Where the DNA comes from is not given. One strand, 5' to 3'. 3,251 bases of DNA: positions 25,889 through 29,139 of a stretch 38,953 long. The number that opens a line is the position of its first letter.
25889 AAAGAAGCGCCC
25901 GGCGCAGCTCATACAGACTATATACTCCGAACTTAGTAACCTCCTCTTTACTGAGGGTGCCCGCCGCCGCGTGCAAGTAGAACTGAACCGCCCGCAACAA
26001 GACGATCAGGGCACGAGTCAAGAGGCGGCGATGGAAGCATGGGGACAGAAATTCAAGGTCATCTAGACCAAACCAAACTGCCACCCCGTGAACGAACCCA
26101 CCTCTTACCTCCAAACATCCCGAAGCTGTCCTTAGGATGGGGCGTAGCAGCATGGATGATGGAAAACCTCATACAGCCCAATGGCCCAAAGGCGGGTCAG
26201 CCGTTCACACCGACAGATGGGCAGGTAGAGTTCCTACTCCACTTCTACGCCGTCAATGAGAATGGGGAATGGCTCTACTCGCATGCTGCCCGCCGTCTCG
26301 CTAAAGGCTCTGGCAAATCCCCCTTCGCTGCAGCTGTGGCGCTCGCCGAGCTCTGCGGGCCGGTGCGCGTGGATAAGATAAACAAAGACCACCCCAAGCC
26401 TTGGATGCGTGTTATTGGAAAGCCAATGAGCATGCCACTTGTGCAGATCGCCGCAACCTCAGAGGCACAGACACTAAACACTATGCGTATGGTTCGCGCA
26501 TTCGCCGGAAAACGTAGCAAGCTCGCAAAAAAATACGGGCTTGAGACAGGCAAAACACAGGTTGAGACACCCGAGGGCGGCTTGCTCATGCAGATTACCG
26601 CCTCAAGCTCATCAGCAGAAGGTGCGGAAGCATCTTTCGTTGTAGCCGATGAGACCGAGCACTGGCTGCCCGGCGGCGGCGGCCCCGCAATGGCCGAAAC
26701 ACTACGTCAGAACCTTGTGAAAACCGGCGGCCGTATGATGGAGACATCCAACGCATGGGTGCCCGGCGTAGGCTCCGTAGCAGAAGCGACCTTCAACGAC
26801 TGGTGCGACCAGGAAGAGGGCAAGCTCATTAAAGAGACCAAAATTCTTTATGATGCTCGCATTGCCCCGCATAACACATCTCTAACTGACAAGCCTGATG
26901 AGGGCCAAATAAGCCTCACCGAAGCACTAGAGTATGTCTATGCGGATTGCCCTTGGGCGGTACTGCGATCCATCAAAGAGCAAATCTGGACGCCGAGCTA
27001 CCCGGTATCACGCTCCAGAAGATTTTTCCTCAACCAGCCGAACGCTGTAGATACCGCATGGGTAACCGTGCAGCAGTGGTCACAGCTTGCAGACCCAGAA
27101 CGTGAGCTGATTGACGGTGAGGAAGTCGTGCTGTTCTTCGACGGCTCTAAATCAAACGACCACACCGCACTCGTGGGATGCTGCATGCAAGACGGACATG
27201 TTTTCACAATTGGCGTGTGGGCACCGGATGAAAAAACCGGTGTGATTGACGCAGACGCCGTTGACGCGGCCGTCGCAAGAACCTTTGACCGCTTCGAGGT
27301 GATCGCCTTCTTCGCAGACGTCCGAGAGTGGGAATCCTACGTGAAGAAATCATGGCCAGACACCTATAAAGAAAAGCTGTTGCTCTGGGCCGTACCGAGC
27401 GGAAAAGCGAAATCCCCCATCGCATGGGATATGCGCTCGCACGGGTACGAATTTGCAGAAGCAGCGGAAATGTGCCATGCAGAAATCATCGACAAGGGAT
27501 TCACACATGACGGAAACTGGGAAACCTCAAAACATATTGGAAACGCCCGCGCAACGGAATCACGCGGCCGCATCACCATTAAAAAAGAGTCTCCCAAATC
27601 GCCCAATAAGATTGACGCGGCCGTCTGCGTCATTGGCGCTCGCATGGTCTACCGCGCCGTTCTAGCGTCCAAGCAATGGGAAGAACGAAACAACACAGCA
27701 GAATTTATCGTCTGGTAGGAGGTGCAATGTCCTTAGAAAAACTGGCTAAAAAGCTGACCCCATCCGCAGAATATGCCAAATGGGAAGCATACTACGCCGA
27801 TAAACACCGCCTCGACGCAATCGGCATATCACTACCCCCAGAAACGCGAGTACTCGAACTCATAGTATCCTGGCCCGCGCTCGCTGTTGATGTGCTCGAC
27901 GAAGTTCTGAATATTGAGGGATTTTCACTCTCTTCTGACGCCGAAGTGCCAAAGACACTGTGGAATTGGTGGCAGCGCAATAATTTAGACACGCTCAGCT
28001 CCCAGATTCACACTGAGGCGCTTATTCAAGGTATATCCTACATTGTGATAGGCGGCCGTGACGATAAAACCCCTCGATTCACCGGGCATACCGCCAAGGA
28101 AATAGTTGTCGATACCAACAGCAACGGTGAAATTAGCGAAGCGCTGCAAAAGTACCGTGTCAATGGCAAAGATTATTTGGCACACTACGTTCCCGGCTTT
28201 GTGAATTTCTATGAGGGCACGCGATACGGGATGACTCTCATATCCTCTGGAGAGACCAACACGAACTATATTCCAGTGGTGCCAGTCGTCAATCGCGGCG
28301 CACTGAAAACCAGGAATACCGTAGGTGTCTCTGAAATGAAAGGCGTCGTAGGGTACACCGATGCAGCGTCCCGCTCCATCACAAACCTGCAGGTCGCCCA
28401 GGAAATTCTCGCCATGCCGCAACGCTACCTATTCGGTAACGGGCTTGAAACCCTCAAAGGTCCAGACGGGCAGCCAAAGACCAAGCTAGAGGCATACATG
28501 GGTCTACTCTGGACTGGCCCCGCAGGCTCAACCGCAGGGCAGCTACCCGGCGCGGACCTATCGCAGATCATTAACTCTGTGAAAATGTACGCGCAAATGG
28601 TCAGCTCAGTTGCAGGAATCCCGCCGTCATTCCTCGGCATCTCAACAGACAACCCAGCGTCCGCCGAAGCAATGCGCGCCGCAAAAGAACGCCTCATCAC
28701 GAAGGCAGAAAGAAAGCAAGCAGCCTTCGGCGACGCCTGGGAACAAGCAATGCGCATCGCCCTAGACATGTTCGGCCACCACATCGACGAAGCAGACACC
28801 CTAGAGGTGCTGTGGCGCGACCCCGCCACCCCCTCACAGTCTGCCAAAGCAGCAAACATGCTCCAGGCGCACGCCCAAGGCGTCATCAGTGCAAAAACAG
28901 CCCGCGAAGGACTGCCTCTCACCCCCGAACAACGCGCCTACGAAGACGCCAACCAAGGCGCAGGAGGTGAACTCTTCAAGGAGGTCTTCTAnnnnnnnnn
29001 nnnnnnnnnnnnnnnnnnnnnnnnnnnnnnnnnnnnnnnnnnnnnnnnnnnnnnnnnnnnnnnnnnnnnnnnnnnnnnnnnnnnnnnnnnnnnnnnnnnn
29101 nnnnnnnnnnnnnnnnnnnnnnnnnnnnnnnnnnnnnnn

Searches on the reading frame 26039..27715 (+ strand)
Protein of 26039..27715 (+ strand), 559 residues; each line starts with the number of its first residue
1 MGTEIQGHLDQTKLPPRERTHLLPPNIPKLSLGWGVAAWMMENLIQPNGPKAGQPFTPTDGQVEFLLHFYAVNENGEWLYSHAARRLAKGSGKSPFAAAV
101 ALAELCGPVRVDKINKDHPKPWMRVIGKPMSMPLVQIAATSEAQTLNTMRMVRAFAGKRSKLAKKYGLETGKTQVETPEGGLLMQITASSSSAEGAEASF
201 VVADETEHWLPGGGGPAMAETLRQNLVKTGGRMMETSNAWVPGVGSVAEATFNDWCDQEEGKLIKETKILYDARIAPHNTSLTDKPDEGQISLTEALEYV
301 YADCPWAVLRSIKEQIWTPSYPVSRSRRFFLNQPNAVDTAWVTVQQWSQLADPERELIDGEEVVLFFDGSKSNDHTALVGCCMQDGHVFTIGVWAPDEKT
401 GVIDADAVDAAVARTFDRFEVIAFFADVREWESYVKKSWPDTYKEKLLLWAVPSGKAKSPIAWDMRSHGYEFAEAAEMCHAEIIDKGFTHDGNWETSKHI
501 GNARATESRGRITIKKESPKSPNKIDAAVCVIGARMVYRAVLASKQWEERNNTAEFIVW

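Call 3: search_protein_families(library=pfam, proteins=[window:26039-27715:+], max_evalue=1)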
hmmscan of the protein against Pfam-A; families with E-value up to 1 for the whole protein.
window:26039-27715:+ (559 aa): 1 family
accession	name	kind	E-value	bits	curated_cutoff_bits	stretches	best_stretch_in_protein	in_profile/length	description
PF20441.4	TerL_nuclease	-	0.00036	20.3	24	1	320-391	55-123/286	Terminase large subunit, endonuclease domain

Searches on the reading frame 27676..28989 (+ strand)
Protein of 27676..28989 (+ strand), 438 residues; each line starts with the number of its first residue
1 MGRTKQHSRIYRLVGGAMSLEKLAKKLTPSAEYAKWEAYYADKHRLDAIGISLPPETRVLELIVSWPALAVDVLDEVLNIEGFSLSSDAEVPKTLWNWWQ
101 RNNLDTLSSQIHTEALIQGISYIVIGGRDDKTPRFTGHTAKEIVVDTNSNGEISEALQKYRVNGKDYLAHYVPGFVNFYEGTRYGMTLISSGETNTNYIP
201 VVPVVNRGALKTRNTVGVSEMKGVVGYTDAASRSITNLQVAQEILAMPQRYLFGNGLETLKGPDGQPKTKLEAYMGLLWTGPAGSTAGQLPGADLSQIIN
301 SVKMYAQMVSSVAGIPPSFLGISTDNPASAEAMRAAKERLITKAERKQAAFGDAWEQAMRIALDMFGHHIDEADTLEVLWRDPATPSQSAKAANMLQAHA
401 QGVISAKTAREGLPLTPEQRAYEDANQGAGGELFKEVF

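Call 3: search_protein_families(library=pfam, proteins=[window:27676-28989:+], max_evalue=1)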
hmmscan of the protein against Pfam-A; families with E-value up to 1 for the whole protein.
window:27676-28989:+ (438 aa): 2 families
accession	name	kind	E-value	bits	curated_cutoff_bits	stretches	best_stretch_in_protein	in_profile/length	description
PF05133.19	SPP1_portal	-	1.8e-31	110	25.5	1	32-416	14-396/416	Phage portal protein, SPP1 Gp6-like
PF16510.12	P22_portal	-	0.00096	18.2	26.1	1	293-382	369-457/594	Phage P22-like portal protein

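Call 98: search_dna_similar(query=window:27676-28989:+, collection=phages, mode=protein, max_rows=12, max_evalue=1e-10)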
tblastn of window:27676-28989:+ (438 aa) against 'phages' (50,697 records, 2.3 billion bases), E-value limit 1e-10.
Records with a match: 1555; places in all: 1559; records where one place covers at least 80% of the query: 1530.
Best place of each record, by identity: <60% 1555.
By first word of the organism name: Mycobacterium 1044; Propionibacterium 188; Gordonia 122; Rhodococcus 47; Cutibacterium 45; Arthrobacter 42; Streptococcus 35; Streptomyces 13; Fromanvirus 4; Bacteriophage 4; and 9 more.
By host as written in the record: Mycobacterium smegmatis mc2 155 743; Mycobacterium smegmatis mc#155 134; Propionibacterium acnes 98; Gordonia terrae 3612 61; Mycobacterium smegmatis mc2155 55; Cutibacterium acnes 49; - 38; Rhodococcus erythropolis RIA 643 37; and 123 more.
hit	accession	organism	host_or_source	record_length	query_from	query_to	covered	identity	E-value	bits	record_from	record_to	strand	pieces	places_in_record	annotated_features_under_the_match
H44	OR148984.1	Caudovirus D_HF2_7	Homo sapiens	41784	1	425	97%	39.6%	4e-75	261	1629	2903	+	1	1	portal protein | terminase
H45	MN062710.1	Mycobacterium phage Ajay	Mycobacterium smegmatis mc2 155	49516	4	420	95%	33.9%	8e-51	190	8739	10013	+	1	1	12: portal protein | 11: terminase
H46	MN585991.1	Mycobacterium phage Snazzy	Mycobacterium smegmatis mc2 155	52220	4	420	95%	33.9%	8e-51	190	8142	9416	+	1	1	10: portal protein | 9: terminase large subunit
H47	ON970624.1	Mycobacterium phage Norz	Mycobacterium smegmatis mc2 155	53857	4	420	95%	33.9%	1e-50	190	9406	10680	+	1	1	14: portal protein | 13: terminase large subunit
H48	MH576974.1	Mycobacterium phage Sibs6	Mycobacterium smegmatis mc2 155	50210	4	420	95%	33.6%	2e-50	189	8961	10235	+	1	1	14: portal protein | 13: terminase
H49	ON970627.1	Mycobacterium phage Molly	Mycobacterium smegmatis mc#155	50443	4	420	95%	33.6%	2e-50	189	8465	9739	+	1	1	13: portal protein | 12: terminase large subunit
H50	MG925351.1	Mycobacterium phage MPlant7149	Mycobacterium smegmatis mc2 155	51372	4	420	95%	33.6%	2e-50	189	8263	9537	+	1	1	11: portal protein | 10: terminase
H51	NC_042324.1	Mycobacterium phage Museum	Mycobacterium smegmatis mc2 155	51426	4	420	95%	33.6%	2e-50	189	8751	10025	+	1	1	14: portal protein | 13: terminase large subunit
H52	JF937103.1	Mycobacterium phage Museum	Mycobacterium smegmatis mc2 155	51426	4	420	95%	33.6%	2e-50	189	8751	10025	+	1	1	14: portal protein | 13: terminase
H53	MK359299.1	Mycobacterium phage Petp2012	Mycobacterium smegmatis mc2 155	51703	4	420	95%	33.6%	2e-50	189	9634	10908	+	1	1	14: portal protein | 13: terminase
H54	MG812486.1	Mycobacterium phage Acme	Mycobacterium smegmatis mc2155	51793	4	420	95%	33.6%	2e-50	189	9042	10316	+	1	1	portal protein | terminase large subunit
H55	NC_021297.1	Mycobacterium phage PattyP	Mycobacterium smegmatis mc2 155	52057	4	420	95%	33.6%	2e-50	189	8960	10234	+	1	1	14: portal protein | 13: terminase large subunit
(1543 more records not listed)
